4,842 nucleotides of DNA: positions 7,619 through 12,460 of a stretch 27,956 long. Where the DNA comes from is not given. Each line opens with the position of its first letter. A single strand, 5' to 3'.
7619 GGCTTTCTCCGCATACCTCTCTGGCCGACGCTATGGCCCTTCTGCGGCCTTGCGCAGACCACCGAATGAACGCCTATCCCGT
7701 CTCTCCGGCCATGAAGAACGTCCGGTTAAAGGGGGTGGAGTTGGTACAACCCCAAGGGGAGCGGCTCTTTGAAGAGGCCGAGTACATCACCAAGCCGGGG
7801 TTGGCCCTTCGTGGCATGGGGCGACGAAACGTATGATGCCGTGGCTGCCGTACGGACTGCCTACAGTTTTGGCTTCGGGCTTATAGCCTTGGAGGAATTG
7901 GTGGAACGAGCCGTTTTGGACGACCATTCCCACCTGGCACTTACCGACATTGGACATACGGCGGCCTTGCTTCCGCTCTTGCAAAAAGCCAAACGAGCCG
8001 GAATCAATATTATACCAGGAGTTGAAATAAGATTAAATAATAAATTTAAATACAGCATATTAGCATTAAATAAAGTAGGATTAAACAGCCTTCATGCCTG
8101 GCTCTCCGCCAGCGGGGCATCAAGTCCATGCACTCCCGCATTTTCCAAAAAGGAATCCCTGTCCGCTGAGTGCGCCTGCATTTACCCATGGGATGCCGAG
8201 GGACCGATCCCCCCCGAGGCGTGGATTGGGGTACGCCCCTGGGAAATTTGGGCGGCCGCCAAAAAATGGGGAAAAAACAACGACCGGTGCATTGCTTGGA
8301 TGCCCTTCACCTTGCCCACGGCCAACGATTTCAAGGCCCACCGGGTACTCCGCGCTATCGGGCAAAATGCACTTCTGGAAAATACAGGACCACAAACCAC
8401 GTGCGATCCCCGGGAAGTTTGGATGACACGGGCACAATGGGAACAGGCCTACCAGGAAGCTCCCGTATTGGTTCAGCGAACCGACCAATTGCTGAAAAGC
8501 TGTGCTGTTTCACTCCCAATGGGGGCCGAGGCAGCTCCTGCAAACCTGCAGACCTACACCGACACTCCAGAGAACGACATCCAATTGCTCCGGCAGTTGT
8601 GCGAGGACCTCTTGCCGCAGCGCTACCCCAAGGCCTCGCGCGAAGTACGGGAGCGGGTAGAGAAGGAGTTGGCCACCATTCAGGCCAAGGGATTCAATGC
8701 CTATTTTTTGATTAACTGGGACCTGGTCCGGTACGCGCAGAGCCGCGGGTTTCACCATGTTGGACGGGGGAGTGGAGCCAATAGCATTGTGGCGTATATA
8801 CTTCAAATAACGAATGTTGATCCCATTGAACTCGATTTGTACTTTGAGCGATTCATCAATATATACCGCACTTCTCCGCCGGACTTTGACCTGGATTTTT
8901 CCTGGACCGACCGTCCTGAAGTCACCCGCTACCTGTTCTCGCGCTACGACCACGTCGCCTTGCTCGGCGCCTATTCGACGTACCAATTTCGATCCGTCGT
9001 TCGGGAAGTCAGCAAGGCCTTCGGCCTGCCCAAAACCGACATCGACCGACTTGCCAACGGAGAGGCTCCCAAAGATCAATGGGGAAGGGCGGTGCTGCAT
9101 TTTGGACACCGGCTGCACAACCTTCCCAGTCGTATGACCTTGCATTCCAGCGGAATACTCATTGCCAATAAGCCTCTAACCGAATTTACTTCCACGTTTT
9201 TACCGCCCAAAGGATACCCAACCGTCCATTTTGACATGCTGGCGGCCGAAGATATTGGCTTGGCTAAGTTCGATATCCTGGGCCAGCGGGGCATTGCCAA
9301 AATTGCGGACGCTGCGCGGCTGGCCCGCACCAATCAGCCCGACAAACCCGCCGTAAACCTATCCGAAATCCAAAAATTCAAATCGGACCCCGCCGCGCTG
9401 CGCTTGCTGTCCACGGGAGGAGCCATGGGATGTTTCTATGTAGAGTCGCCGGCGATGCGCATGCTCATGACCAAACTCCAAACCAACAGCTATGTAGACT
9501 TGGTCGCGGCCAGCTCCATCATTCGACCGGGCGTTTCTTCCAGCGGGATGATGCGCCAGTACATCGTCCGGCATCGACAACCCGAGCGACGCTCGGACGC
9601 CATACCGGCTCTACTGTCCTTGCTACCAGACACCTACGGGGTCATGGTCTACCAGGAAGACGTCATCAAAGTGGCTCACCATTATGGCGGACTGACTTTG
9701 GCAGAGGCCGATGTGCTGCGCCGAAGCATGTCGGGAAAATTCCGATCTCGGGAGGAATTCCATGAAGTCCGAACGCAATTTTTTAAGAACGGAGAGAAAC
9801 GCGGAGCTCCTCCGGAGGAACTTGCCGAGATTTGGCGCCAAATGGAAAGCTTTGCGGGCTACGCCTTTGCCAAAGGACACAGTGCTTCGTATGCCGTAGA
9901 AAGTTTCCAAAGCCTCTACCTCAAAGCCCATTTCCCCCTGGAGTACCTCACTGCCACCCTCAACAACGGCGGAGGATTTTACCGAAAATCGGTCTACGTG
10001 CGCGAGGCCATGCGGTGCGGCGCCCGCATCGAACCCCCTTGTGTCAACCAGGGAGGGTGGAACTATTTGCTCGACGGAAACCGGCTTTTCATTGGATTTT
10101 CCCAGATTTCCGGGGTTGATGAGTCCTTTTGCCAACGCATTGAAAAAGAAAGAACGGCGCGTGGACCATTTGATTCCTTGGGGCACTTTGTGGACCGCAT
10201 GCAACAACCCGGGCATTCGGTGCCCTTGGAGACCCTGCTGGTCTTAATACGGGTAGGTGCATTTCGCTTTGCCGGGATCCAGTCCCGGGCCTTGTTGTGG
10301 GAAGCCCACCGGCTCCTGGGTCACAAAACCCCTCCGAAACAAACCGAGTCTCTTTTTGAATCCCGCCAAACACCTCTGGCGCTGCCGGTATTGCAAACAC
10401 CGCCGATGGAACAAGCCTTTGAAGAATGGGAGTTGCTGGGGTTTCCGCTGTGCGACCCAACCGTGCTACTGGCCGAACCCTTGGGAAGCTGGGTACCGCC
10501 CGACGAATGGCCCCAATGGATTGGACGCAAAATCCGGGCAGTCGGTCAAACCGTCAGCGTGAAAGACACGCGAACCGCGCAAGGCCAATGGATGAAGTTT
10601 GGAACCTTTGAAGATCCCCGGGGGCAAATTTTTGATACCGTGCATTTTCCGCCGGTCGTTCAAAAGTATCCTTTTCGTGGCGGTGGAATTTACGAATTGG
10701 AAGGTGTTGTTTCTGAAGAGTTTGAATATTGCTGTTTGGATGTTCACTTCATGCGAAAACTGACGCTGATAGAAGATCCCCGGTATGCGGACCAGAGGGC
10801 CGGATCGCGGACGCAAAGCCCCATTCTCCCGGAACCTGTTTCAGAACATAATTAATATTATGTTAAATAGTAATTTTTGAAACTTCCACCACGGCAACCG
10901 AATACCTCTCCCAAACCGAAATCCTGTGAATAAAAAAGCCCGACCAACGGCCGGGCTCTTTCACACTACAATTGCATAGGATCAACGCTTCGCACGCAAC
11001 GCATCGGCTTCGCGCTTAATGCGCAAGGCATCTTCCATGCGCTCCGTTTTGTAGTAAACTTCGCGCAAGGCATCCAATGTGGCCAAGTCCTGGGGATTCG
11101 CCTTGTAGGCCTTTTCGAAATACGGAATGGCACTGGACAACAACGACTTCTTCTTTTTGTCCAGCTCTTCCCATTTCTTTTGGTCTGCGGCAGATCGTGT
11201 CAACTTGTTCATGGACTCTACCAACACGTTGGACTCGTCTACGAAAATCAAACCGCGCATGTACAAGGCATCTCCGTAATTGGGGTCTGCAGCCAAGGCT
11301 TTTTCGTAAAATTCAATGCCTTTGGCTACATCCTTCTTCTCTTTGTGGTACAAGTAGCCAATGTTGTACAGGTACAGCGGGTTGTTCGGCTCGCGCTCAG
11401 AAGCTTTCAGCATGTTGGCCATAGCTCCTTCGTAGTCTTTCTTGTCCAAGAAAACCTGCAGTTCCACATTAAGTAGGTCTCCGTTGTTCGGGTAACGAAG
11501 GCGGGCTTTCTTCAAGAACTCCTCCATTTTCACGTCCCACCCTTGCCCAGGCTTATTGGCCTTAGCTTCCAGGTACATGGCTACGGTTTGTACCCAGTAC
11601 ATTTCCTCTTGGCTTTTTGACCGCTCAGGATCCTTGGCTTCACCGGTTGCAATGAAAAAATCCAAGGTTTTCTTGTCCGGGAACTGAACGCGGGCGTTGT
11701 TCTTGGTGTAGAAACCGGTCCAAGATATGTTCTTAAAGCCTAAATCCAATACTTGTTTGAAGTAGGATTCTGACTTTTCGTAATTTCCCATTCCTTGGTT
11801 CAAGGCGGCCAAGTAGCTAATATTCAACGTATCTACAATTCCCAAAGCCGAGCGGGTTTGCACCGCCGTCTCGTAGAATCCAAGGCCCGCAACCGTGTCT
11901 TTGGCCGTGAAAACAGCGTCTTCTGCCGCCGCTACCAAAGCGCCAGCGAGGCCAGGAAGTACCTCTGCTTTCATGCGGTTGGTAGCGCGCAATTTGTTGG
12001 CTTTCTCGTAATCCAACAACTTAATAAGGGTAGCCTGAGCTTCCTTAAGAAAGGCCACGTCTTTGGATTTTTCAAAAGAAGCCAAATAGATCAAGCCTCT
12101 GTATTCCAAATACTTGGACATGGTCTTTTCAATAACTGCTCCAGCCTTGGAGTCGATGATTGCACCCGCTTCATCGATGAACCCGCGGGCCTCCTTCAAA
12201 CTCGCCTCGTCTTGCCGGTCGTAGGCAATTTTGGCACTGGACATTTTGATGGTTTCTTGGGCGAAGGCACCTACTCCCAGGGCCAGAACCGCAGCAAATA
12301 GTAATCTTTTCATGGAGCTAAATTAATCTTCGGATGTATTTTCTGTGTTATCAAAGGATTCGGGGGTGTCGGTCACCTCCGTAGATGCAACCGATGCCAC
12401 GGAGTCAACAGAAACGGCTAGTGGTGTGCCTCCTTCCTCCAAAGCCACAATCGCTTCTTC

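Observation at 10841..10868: A dif-like XerCD site is written into the last codons of dnaE2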

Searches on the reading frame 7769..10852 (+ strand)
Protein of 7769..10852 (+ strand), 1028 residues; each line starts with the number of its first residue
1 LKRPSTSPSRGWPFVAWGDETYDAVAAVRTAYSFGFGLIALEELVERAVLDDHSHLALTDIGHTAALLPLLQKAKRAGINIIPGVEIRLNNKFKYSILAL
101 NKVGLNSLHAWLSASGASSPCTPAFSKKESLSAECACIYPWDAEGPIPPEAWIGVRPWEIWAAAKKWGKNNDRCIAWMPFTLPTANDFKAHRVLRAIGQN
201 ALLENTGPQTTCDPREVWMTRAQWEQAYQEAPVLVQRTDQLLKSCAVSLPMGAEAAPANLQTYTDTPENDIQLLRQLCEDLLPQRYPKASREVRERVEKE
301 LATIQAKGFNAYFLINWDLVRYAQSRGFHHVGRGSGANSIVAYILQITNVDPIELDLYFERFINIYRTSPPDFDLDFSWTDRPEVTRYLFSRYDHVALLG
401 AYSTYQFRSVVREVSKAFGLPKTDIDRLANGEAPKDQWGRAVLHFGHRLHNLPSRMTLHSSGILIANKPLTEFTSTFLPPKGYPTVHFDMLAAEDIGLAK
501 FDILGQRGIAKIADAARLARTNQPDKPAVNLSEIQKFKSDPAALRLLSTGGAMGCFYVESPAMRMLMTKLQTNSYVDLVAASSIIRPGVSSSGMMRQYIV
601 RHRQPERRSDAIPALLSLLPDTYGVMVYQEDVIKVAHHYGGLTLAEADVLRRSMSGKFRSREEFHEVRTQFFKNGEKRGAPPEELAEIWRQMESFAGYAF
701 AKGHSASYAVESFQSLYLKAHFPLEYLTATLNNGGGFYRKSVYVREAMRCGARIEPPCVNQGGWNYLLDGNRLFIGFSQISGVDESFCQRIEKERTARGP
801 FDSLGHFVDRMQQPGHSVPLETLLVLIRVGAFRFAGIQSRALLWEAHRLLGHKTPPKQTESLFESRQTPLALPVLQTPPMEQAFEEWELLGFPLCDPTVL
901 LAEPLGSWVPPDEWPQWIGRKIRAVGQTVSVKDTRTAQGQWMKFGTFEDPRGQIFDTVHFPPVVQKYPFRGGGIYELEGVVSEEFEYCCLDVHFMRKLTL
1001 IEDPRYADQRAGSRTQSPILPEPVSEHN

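Call 5: search_protein_families(library=pfam, proteins=[window:7769-10852:+])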
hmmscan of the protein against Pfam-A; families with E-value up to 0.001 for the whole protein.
window:7769-10852:+ (1028 aa): 4 families
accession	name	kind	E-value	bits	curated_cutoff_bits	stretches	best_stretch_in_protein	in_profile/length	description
PF07733.18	DNA_pol3_alpha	-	3.2e-59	201.1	23.9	1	273-505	2-260/260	Bacterial DNA polymerase III alpha NTPase domain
PF17657.6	DNA_pol3_finger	-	2.8e-33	115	22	1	513-678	6-165/166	Bacterial DNA polymerase III alpha subunit finger domain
PF14579.12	HHH_6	-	1.1e-15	58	25.6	1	751-840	1-88/90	Helix-hairpin-helix motif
PF02811.25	PHP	-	2.3e-09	38.2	26.4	1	28-113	4-93/164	PHP domain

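Call 10: find_related_loci(query=window:7769-10852:+, collection=genome_contigs, flank=6000)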
Query window:7769-10852:+ (1028 aa) in genome_contigs; peptide patterns used: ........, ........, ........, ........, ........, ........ (x = any residue, [..] = any of these).
92 stretches matched a pattern; 49 encode a relative of the query (tblastn E <= 1e-3); 49 distinct loci.
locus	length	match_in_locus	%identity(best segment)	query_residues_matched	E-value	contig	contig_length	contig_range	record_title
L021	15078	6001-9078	75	1-1028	0e+0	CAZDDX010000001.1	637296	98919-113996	MAG TPA_asm: uncultured Owenweeksia sp. isolate SRP318679_co1_231 genome assembly, contig: NODE_3_length_637296_cov_17.4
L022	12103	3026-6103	75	1-1028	0e+0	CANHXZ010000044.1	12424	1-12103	MAG: Flavobacteriales bacterium isolate RE-27jun17-9 genome assembly, contig: RE-27jun17-C4189, whole genome shotgun seq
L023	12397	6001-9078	75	1-1028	0e+0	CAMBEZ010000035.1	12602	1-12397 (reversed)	MAG: Owenweeksia hongkongensis DSM 17368 isolate TrE-25oct19-222 genome assembly, contig: TrE-25oct19-C6566, whole genom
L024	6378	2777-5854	74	1-1028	0e+0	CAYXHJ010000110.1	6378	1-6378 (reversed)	MAG TPA_asm: uncultured Owenweeksia sp. isolate SRP278252_co1_581 genome assembly, contig: NODE_23517_length_6378_cov_3.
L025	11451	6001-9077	78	1-1028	0e+0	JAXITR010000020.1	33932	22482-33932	MAG: Cryomorphaceae bacterium isolate MAG28 S112_S83-b_1-k141_1315889_l_33932_cov_19.0000, whole genome shotgun sequence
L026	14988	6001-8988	58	25-1024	0e+0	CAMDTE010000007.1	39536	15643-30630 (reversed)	MAG: Owenweeksia hongkongensis DSM 17368 isolate ZH-03apr19-245 genome assembly, contig: ZH-03apr19-C1119, whole genome 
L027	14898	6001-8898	43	29-1000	0e+0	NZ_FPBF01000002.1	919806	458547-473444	Algoriphagus locisalis strain DSM 23445, whole genome shotgun sequence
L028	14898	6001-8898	43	29-1000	0e+0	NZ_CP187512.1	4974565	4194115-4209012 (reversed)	Algoriphagus yeomjeoni strain DEN5 chromosome, complete genome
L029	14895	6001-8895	43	29-998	0e+0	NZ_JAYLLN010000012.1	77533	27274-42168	Sphingobacterium tenebrionis strain PU5-4 ctg00012, whole genome shotgun sequence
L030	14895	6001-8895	43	29-998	0e+0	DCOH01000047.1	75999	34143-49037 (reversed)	MAG TPA_asm: Sphingobacterium sp. UBA1575 UBA1575_contig_775, whole genome shotgun sequence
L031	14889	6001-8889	40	29-998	0e+0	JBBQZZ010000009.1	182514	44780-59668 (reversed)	MAG: Chitinophagales bacterium isolate Co_metawrap_2268 Cmw_2268_k141_23441121_length_182514_cov_44.0000, whole genome s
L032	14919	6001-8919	41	29-1004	0e+0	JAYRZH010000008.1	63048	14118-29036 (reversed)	MAG: Chitinophagaceae bacterium isolate EBPR_s472bin.5 NODE_304_length_63048_cov_1.824621, whole genome shotgun sequence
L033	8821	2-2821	43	61-1005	0e+0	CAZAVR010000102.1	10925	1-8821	MAG TPA_asm: uncultured Cytophagales bacterium isolate SRP199154_co2_121 genome assembly, contig: NODE_4162_length_10925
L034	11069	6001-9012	39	29-1008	0e+0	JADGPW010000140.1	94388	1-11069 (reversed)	MAG: Chitinophagaceae bacterium isolate Chersky_580 k127_8905101, whole genome shotgun sequence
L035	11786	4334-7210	41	29-992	0e+0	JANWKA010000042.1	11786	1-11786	MAG: Chitinophagaceae bacterium isolate CRAIB_MAG81 c_000000016759, whole genome shotgun sequence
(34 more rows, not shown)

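Call 28: search_protein_families(library=ncbifam, proteins=[window:7769-10852:+])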
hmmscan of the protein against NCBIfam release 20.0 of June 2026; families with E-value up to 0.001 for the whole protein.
window:7769-10852:+ (1028 aa): 14 families
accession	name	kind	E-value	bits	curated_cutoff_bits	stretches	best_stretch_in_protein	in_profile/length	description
NF004226.0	PRK05673.1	equivalog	8.1e-143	477.7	1002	3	435-965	489-1027/1146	DNA polymerase III subunit alpha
TIGR00594.1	polc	superfamily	1.3e-132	443.9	434.35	2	436-864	487-915/1022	DNA polymerase III subunit alpha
NF005298.0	PRK06826.1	equivalog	1.3e-124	417.2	1260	2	439-853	488-900/1151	DNA polymerase III subunit alpha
NF004225.0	PRK05672.1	subfamily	1.1e-119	401.1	939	1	184-904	206-936/1047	error-prone DNA polymerase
NF005516.0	PRK07135.1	equivalog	1.8e-112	377.2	1084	3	442-838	426-815/974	DNA polymerase III DnaE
NF005582.0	PRK07279.1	equivalog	5.8e-108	362.3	1279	1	28-835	7-804/1033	DNA polymerase III subunit alpha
NF005377.0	PRK06920.1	equivalog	8.4e-100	335.1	1806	1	186-965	199-988/1108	DNA polymerase III subunit alpha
NF005617.0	PRK07374.1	equivalog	2.3e-96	323.9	1653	2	452-833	517-891/1170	DNA polymerase III subunit alpha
NF004550.0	PRK05898.1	equivalog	2.1e-83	281.1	1182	1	28-851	7-825/971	DNA polymerase III subunit alpha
NF007079.0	PRK09532.1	equivalog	7e-59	199.9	1525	2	277-429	311-466/876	DNA polymerase III subunit alpha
NF005616.0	PRK07373.1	equivalog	6.7e-20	71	646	1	696-833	34-170/449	DNA polymerase III subunit alpha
NF001688.0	PRK00448.1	equivalog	1.7e-17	62.3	873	1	292-354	852-914/1445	PolC-type DNA polymerase III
TIGR01405.1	polC_Gram_pos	equivalog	6.8e-17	60.5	1043.45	1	293-353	618-678/1211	DNA polymerase III subunit alpha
NF041577.1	nside_bi_sphtase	equivalog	0.00014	21.1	400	1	37-90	15-68/276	3',5'-nucleoside bisphosphate phosphatase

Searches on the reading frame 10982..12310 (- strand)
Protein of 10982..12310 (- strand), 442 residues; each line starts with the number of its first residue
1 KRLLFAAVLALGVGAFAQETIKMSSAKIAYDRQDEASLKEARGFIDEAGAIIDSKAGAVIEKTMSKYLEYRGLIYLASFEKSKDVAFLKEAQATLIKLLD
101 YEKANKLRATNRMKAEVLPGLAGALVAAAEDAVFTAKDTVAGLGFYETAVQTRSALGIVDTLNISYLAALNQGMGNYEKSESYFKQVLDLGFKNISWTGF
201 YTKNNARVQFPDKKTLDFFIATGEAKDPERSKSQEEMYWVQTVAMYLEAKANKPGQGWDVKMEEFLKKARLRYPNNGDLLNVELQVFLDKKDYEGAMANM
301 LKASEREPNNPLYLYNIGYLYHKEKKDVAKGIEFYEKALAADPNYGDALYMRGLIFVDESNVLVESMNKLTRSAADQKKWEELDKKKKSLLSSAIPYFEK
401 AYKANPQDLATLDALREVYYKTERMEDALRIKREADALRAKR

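Call 5: search_protein_families(library=pfam, proteins=[window:10982-12310:-])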
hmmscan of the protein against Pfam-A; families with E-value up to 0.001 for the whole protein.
window:10982-12310:- (442 aa): 10 families
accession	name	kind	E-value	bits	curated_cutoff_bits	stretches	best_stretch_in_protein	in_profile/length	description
PF13181.12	TPR_8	-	1.6e-10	40.7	25.7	1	313-345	3-34/34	Tetratricopeptide repeat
PF13431.12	TPR_17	-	2.2e-08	34.1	24.4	0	334-355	1-22/34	Tetratricopeptide repeat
PF14559.12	TPR_19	-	3.3e-08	34.2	25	0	393-431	9-47/68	Tetratricopeptide repeat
PF13414.12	TPR_11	-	6.8e-08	32.5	26.8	1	286-323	3-40/42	TPR repeat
PF13428.12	TPR_14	-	4.7e-07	30.3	23.5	0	323-353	12-42/44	Tetratricopeptide repeat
PF13424.12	TPR_12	-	7.3e-07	29.7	30.1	0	164-190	5-32/77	Tetratricopeptide repeat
PF13432.12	TPR_16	-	1e-06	29.5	32.7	1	286-344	6-63/65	Tetratricopeptide repeat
PF07719.23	TPR_2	-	6.9e-06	26.2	27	0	312-345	2-34/34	Tetratricopeptide repeat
PF00515.34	TPR_1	-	1.7e-05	24.9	27.8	0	313-345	3-34/34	Tetratricopeptide repeat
PF13176.12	TPR_7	-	5.6e-05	23.4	27.9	0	174-190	12-28/36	Tetratricopeptide repeat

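Call 28: search_protein_families(library=ncbifam, proteins=[window:10982-12310:-])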
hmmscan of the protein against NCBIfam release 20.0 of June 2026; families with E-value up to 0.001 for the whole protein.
window:10982-12310:- (442 aa): 4 families
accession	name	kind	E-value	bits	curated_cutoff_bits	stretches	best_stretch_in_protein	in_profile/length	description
TIGR02917.1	PEP_TPR_lipo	equivalog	3e-08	32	312.2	1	261-429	585-756/899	XrtA/PEP-CTERM system TPR-repeat protein PrsT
NF040959.1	MamA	equivalog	1.2e-07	31.4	200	1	266-357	94-182/204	magnetosome protein MamA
NF033758.1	gliding_GltE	equivalog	4e-06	26.1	225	0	291-391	304-405/411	adventurous gliding motility TPR repeat lipoprotein GltE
TIGR02521.1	type_IV_pilW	equivalog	1e-05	25.2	154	1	287-429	41-189/234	type IV pilus biogenesis/stability protein PilW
